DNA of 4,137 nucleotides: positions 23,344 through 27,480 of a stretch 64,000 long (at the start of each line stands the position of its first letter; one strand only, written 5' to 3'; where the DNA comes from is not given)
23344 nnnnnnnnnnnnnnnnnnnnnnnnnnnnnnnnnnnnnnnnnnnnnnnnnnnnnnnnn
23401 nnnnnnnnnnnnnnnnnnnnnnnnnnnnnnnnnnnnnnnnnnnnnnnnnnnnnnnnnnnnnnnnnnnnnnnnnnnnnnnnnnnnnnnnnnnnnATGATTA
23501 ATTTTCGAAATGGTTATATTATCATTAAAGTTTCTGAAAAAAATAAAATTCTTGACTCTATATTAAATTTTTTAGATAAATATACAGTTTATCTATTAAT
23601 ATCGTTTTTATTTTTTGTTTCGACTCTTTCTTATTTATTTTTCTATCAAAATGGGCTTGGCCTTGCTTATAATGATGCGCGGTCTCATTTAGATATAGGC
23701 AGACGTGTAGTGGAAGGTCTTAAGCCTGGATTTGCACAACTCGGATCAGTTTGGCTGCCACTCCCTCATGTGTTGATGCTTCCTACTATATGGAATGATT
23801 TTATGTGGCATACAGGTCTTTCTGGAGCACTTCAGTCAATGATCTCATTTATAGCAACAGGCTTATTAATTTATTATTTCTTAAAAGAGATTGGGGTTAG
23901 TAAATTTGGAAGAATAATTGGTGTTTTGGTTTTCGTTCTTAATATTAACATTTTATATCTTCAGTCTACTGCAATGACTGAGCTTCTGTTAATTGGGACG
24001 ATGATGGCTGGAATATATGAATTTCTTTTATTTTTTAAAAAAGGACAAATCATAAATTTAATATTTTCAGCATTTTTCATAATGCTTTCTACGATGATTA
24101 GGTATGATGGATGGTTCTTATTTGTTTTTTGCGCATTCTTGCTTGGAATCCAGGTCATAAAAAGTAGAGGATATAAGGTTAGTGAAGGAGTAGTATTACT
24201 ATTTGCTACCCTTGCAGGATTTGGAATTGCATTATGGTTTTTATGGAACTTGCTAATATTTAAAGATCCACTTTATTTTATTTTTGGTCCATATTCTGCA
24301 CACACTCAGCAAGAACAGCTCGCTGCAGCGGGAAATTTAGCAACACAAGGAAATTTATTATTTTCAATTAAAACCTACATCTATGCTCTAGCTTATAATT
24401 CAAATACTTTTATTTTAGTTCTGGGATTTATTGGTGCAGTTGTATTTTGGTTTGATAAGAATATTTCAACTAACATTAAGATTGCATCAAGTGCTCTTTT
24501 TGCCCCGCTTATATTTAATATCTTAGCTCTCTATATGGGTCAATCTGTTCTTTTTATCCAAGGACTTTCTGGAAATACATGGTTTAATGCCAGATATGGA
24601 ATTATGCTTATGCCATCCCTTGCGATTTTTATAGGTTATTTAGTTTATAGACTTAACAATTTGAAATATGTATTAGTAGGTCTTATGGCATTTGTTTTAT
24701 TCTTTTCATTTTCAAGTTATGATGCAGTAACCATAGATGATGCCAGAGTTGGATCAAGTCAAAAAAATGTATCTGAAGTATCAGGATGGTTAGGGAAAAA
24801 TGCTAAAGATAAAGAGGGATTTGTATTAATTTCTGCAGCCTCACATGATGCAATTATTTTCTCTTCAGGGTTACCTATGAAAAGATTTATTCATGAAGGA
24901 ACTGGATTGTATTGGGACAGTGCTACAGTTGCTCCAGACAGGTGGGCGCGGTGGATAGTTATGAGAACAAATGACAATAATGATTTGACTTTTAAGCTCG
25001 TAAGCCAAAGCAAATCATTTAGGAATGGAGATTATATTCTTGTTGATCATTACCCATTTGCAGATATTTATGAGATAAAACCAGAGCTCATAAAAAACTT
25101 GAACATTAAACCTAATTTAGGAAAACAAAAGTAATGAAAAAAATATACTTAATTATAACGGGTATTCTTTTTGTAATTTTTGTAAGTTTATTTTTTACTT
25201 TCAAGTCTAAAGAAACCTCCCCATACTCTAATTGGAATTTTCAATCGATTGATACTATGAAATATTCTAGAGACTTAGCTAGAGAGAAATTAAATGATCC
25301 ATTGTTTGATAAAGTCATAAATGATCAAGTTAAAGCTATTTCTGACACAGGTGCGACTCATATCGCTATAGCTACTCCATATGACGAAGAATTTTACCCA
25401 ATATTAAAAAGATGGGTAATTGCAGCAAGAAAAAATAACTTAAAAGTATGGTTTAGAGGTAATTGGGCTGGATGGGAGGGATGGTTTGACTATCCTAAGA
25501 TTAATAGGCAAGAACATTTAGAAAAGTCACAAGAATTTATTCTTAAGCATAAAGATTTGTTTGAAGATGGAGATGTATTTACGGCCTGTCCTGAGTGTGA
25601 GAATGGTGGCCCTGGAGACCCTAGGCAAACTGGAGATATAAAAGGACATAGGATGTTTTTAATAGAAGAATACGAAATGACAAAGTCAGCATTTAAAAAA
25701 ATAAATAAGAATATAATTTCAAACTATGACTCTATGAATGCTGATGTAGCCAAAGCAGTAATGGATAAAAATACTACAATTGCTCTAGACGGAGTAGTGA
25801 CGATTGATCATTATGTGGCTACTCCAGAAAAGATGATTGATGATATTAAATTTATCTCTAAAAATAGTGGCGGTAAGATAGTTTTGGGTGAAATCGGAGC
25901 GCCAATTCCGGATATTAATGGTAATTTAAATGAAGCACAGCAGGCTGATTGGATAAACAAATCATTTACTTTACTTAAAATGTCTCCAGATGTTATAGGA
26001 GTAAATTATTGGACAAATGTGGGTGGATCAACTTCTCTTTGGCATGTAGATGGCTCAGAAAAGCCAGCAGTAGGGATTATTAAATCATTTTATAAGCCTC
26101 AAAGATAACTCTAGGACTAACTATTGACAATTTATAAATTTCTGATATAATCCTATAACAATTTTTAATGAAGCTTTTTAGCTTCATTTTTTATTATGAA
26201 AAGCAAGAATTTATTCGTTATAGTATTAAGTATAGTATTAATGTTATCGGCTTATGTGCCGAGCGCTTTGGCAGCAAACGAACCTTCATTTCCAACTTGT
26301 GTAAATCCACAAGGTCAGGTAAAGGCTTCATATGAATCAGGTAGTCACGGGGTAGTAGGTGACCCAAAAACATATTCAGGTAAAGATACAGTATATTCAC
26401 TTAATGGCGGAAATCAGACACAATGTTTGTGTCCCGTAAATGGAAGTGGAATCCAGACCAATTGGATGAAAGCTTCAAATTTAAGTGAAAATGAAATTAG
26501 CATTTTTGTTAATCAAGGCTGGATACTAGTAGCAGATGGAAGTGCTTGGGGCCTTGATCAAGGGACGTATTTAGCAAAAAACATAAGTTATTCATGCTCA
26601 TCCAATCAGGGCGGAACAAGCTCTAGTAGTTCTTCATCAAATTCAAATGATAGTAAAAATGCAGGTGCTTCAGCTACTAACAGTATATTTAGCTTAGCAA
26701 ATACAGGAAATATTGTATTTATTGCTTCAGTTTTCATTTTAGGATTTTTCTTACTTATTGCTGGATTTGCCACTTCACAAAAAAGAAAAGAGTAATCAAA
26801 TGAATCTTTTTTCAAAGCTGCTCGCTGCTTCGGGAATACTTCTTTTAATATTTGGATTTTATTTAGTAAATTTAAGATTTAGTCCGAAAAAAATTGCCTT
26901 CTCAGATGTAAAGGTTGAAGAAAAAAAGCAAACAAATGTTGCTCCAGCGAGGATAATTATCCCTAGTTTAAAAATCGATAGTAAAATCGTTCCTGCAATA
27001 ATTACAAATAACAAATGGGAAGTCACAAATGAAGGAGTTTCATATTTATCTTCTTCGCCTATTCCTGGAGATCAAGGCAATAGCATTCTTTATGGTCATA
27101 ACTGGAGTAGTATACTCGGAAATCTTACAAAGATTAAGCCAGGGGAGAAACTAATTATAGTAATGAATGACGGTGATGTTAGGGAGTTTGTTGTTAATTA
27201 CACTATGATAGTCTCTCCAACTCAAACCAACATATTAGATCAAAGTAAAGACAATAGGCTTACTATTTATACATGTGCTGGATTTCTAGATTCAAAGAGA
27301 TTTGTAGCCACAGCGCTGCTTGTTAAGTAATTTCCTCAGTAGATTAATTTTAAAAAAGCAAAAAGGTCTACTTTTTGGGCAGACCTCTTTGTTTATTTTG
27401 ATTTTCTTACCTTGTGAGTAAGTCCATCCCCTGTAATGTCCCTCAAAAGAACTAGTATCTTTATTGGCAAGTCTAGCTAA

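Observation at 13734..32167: Inverted, diverged duplication of a three-gene module (processive GT2 synthase, GT-C-A, GT-C-B) converging on the sortase locus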

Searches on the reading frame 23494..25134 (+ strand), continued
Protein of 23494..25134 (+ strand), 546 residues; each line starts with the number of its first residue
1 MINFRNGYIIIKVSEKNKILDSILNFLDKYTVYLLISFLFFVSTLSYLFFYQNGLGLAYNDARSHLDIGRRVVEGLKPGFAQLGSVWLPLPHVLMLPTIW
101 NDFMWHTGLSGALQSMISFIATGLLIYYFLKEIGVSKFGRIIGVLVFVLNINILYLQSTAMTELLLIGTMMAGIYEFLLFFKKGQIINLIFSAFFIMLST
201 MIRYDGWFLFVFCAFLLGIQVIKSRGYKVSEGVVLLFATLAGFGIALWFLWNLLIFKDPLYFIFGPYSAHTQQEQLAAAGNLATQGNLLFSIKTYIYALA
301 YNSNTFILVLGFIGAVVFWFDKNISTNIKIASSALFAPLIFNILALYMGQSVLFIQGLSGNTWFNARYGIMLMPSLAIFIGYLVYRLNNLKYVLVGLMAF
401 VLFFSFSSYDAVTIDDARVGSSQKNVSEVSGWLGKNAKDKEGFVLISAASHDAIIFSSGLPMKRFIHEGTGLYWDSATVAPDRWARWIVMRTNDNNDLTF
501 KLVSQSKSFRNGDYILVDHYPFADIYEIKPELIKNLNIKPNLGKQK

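Call 76: list_cluster_members(proteins=[P0001, P0241, P0243, P0245])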
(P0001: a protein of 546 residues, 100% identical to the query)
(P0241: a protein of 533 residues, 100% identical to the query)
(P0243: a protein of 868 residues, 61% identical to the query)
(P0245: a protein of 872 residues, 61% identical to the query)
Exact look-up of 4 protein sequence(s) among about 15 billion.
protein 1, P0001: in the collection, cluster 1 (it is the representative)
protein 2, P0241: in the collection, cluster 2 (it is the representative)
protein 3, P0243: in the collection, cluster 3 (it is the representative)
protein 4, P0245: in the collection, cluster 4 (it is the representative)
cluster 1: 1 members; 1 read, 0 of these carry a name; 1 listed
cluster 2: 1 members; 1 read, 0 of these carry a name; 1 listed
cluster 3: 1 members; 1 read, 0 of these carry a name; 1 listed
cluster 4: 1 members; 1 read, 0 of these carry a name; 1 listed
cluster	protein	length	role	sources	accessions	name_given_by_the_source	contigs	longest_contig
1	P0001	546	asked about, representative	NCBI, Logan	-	-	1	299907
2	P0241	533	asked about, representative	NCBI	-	-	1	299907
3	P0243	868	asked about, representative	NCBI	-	-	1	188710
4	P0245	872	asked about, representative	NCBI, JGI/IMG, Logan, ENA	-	-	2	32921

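Call 77: find_encoding_contigs(protein=P0001, flank=500, max_places=2)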
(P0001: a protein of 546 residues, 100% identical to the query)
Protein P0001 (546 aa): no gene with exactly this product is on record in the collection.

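Call 90: search_protein_representatives(alignment_id=A2)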
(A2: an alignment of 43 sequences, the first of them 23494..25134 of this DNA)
Query: 43 sequences, 544 profile positions. Proteins with E-value up to 0.001 (for the whole library): 3126; up to 1e-10: 2051; up to 1e-30: 983. The best 150 are listed.
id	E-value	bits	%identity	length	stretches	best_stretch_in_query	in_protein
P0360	3.7e-264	894.0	-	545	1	3-544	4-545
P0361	3.8e-253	857.7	-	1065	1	9-538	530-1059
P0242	3.7e-207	705.9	-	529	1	27-527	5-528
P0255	8.8e-178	608.9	-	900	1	36-528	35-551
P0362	6.2e-168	576.4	-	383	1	8-382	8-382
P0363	5.7e-167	573.2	-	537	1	19-532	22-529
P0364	2.6e-164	564.5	-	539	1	3-528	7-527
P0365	2.0e-158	545.1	-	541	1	9-529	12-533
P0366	4.4e-156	537.3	-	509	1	22-525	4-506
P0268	2.7e-151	521.5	-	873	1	25-531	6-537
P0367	1.4e-144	499.4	-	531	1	23-529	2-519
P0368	2.9e-144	498.3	-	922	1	19-528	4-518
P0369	1.8e-142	492.3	-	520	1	23-531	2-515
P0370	1.3e-140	486.2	-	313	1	234-537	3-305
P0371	4.1e-135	468.1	-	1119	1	24-528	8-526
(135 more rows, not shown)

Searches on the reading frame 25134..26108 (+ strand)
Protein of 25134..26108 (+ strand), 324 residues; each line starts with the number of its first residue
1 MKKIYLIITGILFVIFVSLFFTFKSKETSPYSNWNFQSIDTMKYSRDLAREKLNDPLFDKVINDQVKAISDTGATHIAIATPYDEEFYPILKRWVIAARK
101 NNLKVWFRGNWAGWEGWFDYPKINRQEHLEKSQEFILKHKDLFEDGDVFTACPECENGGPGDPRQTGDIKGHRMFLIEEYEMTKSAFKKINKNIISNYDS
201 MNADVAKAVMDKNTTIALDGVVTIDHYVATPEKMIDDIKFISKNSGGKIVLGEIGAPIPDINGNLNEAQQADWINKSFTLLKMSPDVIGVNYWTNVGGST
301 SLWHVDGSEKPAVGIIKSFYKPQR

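Call 7: search_protein_families(library=pfam, proteins=[window:25134-26108:+], max_evalue=0.01)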
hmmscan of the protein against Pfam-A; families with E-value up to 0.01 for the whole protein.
window:25134-26108:+ (324 aa): 0 families

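Call 8: search_protein_families(library=ncbifam, proteins=[window:25134-26108:+], max_evalue=0.1)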
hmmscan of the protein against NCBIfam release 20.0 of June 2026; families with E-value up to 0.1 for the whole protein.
window:25134-26108:+ (324 aa): 1 family
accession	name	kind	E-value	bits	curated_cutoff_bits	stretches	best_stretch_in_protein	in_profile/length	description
NF005119.0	PRK06552.1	subfamily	0.086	12.3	238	0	200-281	96-180/213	bifunctional 2-keto-4-hydroxyglutarate aldolase/2-keto-3-deoxy-6-phosphogluconate aldolase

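Call 26: search_protein_families(library=pfam, proteins=[window:25134-26108:+], max_evalue=1)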
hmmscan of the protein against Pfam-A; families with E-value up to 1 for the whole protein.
window:25134-26108:+ (324 aa): 2 families
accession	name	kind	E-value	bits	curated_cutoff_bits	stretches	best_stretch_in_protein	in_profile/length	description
PF04463.17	2-thiour_desulf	-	0.057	13.9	34.7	1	134-205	22-94/141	2-thiouracil desulfurase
PF25718.1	Mycobacteriophage_73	-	0.22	12.4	27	1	100-148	28-74/85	Mycobacteriophage L5 gene 73 protein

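Call 54: search_protein_families(library=pfam, alignment_id=A3, max_evalue=1)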
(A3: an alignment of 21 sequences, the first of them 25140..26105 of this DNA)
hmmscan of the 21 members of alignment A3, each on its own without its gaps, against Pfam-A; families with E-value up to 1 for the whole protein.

A. member 1, window:25140-26105:+ (322 aa): 2 families
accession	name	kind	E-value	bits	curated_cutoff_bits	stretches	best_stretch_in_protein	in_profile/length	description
PF04463.17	2-thiour_desulf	-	0.056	13.9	34.7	1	132-203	22-94/141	2-thiouracil desulfurase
PF25718.1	Mycobacteriophage_73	-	0.21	12.5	27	1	98-146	28-74/85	Mycobacteriophage L5 gene 73 protein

B. families by the number of members that match (of 21 scanned): 12 families
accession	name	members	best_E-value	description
PF11790.14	Glyco_hydro_cc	4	0.0036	Glycosyl hydrolase catalytic core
PF04463.17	2-thiour_desulf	4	0.056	2-thiouracil desulfurase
PF06480.20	FtsH_ext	2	0.14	FtsH Extracellular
PF16373.10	DUF4985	1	0.02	Domain of unknown function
PF13963.11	Transpos_assoc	1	0.096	Transposase-associated domain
PF09092.17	Lyase_N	1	0.12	Lyase, N terminal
PF10880.13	DUF2673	1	0.14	Protein of unknown function (DUF2673)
PF16525.10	MHB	1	0.14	Haemophore, haem-binding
PF00586.29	AIRS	1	0.14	AIR synthase related protein, N-terminal domain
PF08512.18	Rttp106-like_middle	1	0.16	Histone chaperone Rttp106-like, middle domain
PF17645.6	Amdase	1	0.17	Arylmalonate decarboxylase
PF25718.1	Mycobacteriophage_73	1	0.21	Mycobacteriophage L5 gene 73 protein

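Call 55: search_solved_structures(query=A3, max_evalue=10)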
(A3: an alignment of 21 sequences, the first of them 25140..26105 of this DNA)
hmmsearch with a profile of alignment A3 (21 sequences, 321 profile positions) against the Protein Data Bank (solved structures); distinct sequences matched with E-value up to 10: 4.
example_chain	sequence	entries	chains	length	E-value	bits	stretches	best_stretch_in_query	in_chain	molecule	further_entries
5xrw_C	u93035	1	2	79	0.012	17.8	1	204-267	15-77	FliY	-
4ovy_A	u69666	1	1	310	0.04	16.1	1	35-99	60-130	Haloacid dehalogenase domain protein hydrolase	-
8g4k_A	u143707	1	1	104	0.39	12.8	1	163-218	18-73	5HCS_TGFBR2_1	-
1nnw_A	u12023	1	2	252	2.2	10.4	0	238-285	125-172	hypothetical protein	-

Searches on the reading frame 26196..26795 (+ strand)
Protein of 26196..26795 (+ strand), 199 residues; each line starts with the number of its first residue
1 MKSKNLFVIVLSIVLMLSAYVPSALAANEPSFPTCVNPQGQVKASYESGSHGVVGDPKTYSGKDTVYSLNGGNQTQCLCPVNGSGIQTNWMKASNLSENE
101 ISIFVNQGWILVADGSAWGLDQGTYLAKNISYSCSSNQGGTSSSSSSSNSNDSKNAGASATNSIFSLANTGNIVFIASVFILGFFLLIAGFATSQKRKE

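Call 7: search_protein_families(library=pfam, proteins=[window:26196-26795:+], max_evalue=0.01)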
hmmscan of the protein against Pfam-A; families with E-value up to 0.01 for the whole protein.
window:26196-26795:+ (199 aa): 0 families

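Call 8: search_protein_families(library=ncbifam, proteins=[window:26196-26795:+], max_evalue=0.1)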
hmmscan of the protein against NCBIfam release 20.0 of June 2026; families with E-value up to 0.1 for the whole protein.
window:26196-26795:+ (199 aa): 1 family
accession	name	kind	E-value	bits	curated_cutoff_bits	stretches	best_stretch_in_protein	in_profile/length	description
NF053819.1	EF0750_LPXTG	subfamily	0.026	15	47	0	1-29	1-28/105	EF2685/EF0750 family sortase-dependent surface protein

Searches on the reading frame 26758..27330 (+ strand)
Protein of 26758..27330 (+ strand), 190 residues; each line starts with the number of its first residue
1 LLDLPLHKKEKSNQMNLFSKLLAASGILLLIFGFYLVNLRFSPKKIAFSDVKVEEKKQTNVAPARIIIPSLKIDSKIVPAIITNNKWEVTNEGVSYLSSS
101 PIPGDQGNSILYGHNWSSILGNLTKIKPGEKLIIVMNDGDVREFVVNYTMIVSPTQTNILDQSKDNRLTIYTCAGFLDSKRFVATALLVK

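Call 7: search_protein_families(library=pfam, proteins=[window:26758-27330:+], max_evalue=0.01)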
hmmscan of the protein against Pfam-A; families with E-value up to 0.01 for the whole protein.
window:26758-27330:+ (190 aa): 1 family
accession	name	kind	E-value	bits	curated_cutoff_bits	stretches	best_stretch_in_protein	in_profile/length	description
PF04203.18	Sortase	-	1.9e-19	70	26.6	1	66-188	1-124/125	Sortase domain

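Call 8: search_protein_families(library=ncbifam, proteins=[window:26758-27330:+], max_evalue=0.1)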
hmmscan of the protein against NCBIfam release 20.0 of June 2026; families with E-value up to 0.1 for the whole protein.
window:26758-27330:+ (190 aa): 7 families
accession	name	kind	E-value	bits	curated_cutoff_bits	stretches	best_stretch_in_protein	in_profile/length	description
NF033746.1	class_D_sortase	subfamily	7.3e-11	42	165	1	58-176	5-117/135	class D sortase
NF033748.1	class_F_sortase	subfamily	7.3e-11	41.9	166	1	57-180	5-140/155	class F sortase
NF058671.1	sortase_SrtD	exception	1.4e-10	41.2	140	1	55-176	56-171/187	class D sortase, LPxTATN-specific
TIGR01076.1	sortase_fam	subfamily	3e-09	36.8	39.35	1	66-181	3-120/136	sortase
TIGR03784.1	marine_sortase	equivalog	5.7e-09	35.8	158.25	1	94-176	78-159/174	class GN sortase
NF033747.1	class_E_sortase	subfamily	7.3e-08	32.5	160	1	53-188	61-205/211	class E sortase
NF033745.1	class_C_sortase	subfamily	1.7e-07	31.2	160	1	59-176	86-207/220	class C sortase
